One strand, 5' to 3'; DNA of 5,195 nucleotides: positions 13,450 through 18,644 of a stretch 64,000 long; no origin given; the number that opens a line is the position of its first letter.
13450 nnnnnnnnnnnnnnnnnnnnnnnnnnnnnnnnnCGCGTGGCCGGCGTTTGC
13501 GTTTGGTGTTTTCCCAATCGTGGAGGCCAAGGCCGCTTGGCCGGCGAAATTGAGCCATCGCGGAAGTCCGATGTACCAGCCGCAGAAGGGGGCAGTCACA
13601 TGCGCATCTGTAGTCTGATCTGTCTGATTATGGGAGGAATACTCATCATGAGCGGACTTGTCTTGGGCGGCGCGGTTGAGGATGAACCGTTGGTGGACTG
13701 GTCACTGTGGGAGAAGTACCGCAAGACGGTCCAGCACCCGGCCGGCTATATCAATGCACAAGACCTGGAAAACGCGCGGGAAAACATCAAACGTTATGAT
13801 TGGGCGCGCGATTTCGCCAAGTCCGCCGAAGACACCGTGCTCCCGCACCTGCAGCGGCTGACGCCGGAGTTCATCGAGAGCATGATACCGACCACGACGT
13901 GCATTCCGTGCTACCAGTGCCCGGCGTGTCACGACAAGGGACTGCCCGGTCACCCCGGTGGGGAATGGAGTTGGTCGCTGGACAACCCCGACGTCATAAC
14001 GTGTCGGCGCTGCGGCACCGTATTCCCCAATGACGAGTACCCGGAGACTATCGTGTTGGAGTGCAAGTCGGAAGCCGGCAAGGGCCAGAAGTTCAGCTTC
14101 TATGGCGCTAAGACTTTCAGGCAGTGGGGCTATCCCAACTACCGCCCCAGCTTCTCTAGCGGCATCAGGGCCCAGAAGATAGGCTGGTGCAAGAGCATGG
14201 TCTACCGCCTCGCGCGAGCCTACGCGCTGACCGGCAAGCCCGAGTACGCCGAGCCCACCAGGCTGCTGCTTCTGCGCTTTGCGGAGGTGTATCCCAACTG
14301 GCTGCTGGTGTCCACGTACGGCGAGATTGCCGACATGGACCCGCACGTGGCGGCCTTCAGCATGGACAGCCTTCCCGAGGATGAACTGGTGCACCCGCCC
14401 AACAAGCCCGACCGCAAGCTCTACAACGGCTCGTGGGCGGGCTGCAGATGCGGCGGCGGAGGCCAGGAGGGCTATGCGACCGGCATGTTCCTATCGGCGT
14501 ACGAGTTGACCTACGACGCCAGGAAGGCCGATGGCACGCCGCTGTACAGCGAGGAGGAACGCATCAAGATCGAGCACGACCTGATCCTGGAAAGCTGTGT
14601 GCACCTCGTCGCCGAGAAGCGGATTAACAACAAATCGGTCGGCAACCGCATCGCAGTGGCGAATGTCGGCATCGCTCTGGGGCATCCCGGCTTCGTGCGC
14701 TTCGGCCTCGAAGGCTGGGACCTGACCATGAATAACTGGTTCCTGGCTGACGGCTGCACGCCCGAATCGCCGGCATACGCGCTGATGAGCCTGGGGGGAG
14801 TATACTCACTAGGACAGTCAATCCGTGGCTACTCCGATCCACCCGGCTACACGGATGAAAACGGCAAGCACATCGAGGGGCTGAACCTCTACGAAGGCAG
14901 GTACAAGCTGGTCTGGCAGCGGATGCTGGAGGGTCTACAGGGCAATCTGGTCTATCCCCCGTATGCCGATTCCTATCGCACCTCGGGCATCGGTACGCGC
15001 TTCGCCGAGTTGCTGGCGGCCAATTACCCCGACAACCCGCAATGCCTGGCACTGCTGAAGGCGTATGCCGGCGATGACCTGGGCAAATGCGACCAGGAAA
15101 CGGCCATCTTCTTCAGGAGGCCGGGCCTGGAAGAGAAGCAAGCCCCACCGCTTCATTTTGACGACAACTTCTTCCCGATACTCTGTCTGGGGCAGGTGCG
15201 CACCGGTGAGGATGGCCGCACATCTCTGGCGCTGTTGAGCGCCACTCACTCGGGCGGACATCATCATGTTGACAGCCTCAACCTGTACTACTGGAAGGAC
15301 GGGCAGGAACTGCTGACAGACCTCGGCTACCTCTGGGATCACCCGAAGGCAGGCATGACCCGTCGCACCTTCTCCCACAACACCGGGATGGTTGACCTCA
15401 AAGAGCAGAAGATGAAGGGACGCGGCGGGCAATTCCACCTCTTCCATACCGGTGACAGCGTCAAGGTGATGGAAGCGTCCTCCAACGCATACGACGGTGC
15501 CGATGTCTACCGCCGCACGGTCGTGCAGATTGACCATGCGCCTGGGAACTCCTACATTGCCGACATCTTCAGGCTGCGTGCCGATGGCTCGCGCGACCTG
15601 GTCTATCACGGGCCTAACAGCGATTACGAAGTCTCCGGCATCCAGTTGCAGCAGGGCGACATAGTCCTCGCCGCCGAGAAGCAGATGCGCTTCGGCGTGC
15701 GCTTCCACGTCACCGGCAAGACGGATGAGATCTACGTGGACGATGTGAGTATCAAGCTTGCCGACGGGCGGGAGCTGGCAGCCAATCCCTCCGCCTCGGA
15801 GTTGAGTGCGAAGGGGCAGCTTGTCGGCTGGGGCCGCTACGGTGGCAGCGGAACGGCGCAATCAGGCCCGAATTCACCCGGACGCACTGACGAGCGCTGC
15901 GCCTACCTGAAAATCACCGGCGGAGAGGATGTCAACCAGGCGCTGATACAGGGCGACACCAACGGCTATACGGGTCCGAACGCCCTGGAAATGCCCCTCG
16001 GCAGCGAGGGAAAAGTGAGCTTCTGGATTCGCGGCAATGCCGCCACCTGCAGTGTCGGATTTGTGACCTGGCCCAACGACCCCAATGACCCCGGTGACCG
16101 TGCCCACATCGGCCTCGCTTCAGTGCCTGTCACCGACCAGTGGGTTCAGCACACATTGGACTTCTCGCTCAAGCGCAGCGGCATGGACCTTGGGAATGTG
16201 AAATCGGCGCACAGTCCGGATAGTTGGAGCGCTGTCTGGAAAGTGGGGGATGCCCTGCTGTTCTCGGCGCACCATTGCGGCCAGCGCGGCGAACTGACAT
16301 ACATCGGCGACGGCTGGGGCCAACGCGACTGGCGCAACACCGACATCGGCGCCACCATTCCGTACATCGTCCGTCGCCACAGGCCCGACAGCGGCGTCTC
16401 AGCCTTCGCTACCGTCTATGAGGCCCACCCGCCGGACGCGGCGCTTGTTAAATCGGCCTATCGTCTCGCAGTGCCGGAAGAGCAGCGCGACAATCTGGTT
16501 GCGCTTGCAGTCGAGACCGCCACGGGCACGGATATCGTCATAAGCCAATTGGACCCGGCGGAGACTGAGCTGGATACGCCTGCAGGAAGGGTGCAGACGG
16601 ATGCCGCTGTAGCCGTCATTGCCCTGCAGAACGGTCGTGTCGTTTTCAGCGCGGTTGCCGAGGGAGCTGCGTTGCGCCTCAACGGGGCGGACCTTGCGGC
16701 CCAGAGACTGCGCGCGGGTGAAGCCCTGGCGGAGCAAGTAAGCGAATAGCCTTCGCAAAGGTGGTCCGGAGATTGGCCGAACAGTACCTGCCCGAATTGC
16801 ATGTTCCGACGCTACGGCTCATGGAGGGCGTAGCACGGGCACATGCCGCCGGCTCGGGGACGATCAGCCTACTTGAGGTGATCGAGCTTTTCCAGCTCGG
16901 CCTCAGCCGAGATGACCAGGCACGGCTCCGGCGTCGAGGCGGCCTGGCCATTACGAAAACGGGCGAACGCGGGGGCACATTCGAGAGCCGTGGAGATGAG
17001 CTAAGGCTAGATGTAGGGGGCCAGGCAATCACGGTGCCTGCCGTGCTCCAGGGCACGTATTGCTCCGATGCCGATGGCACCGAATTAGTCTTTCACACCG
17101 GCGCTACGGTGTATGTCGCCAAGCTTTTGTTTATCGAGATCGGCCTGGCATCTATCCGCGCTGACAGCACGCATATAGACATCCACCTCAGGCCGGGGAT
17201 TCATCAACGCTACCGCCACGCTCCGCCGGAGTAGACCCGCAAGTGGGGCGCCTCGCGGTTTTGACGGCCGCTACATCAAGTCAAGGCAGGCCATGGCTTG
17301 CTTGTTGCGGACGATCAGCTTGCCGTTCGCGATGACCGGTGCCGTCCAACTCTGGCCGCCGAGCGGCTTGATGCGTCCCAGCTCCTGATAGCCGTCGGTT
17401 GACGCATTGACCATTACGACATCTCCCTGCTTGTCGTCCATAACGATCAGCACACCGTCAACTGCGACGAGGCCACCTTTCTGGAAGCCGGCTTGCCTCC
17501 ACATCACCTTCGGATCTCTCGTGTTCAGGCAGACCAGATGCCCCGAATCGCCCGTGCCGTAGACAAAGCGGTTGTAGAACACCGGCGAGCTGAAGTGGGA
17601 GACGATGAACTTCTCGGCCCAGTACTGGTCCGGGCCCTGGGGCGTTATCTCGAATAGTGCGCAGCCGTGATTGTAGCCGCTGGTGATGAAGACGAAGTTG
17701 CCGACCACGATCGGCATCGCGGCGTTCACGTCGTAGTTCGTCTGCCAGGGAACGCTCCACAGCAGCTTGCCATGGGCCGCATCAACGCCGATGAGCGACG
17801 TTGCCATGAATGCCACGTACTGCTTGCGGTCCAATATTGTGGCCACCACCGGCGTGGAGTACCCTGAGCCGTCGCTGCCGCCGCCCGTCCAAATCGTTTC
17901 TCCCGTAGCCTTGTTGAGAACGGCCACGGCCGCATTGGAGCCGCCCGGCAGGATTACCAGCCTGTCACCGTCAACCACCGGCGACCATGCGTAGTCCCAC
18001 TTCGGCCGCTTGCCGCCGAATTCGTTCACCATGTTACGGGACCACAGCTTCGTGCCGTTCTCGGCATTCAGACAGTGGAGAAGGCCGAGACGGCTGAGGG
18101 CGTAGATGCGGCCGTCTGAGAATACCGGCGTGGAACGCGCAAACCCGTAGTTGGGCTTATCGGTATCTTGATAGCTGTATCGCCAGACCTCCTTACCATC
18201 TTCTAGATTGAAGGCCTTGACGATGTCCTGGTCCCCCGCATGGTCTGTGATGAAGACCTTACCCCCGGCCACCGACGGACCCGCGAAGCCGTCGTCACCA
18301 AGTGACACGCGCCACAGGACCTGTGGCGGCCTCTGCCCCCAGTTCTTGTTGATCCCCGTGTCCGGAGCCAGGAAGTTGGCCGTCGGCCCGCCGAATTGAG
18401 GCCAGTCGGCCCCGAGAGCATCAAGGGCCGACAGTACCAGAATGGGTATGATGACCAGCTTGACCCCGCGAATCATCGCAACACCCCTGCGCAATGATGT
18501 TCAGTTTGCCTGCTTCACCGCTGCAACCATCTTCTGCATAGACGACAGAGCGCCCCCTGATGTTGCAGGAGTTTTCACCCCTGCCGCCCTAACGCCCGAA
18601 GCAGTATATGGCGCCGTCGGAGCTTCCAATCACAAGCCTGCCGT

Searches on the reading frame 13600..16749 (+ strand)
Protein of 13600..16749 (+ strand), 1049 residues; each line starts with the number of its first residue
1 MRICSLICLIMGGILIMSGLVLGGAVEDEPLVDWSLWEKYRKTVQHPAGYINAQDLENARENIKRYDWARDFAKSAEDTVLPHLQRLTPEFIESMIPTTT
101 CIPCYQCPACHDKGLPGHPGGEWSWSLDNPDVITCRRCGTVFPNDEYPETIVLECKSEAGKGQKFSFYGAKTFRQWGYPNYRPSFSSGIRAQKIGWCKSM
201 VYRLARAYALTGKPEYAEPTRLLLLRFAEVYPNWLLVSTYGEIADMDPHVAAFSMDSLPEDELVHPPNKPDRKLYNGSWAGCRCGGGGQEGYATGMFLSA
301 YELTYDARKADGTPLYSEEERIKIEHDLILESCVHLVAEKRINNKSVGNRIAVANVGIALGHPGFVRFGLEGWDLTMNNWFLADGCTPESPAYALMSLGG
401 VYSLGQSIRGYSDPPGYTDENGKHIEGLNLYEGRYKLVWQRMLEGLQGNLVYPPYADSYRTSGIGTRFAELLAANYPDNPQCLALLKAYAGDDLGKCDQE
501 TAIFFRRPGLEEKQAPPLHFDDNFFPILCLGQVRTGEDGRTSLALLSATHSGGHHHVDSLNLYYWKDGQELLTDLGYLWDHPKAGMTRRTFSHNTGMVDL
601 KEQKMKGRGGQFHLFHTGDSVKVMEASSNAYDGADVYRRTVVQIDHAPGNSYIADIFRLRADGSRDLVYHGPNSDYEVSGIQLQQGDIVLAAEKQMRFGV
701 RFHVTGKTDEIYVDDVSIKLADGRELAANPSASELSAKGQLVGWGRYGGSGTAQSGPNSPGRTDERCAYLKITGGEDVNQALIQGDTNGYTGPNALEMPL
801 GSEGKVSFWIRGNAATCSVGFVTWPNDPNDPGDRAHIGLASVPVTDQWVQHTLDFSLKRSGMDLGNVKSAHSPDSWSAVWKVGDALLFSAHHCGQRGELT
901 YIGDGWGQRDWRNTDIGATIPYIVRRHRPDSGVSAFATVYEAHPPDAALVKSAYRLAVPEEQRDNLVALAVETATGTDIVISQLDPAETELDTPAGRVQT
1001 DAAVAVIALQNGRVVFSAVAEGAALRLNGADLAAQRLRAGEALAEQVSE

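Call 7: search_protein_families(library=pfam, proteins=[window:13600-16749:+], max_evalue=0.1)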
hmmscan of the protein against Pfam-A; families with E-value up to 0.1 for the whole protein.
window:13600-16749:+ (1049 aa): 1 family
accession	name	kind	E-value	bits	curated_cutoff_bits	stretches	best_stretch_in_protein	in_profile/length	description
PF07940.18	Hepar_II_III_C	-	1.5e-08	34.9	24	1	539-708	20-169/237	Heparinase II/III-like, C-terminal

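Call 8: search_protein_families(library=ncbifam, proteins=[window:13600-16749:+], max_evalue=0.1)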
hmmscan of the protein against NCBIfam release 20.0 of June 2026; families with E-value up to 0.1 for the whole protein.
window:13600-16749:+ (1049 aa): 1 family
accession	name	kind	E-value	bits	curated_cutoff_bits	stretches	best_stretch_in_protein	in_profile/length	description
NF042990.1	olalg_lyase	equivalog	0.0028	16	1400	1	535-669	390-541/727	oligoalginate lyase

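Call 22: list_cluster_members(proteins=[P0001, window:13600-16749:+, window:50166-53768:+, window:62005-63981:-])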
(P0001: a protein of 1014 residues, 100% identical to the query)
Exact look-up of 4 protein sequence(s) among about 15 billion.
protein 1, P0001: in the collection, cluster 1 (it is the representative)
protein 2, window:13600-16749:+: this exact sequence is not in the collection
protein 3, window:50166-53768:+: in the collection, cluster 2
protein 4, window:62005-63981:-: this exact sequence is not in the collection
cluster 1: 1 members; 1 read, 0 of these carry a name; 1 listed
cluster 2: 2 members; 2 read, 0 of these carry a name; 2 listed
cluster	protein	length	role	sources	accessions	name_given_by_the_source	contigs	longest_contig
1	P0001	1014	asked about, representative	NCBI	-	-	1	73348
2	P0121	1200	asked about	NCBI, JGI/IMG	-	-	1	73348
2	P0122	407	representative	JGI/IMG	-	-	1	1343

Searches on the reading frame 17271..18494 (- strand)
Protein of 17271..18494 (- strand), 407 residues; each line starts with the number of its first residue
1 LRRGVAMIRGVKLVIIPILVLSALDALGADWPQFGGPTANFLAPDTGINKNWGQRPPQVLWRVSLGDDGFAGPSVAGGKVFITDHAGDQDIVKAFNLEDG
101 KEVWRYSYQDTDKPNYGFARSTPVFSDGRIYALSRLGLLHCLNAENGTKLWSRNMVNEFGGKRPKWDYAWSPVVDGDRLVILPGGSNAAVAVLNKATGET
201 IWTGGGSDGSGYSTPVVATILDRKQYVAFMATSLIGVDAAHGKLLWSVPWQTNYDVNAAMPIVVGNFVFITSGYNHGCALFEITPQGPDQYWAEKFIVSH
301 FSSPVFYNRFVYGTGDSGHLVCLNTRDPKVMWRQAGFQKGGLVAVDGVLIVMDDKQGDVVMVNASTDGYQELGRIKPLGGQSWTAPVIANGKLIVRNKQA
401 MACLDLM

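Call 11: search_protein_families(library=pfam, proteins=[window:17271-18494:-], max_evalue=0.01)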
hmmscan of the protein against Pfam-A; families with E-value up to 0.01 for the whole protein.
window:17271-18494:- (407 aa): 4 families
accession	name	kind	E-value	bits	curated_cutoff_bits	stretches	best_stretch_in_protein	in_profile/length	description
PF13360.13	PQQ_2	-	7.4e-37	127.7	27.6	3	90-334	3-233/233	Outer membrane protein assembly factor BamB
PF13570.13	Beta-prop_ACSF4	-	5e-16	59.4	133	2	137-395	71-317/329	Beta-alanine-activating enzyme, beta-propeller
PF01011.28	PQQ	-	1.7e-09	37.4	26.7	0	104-155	31-85/595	Glucose/ethanol/alcohol dehydrogenase, beta-propeller domain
PF25293.1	Beta-prop_EMC1_N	-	0.0002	21.5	34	0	58-158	52-150/219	EMC1 N-terminal beta-propeller domain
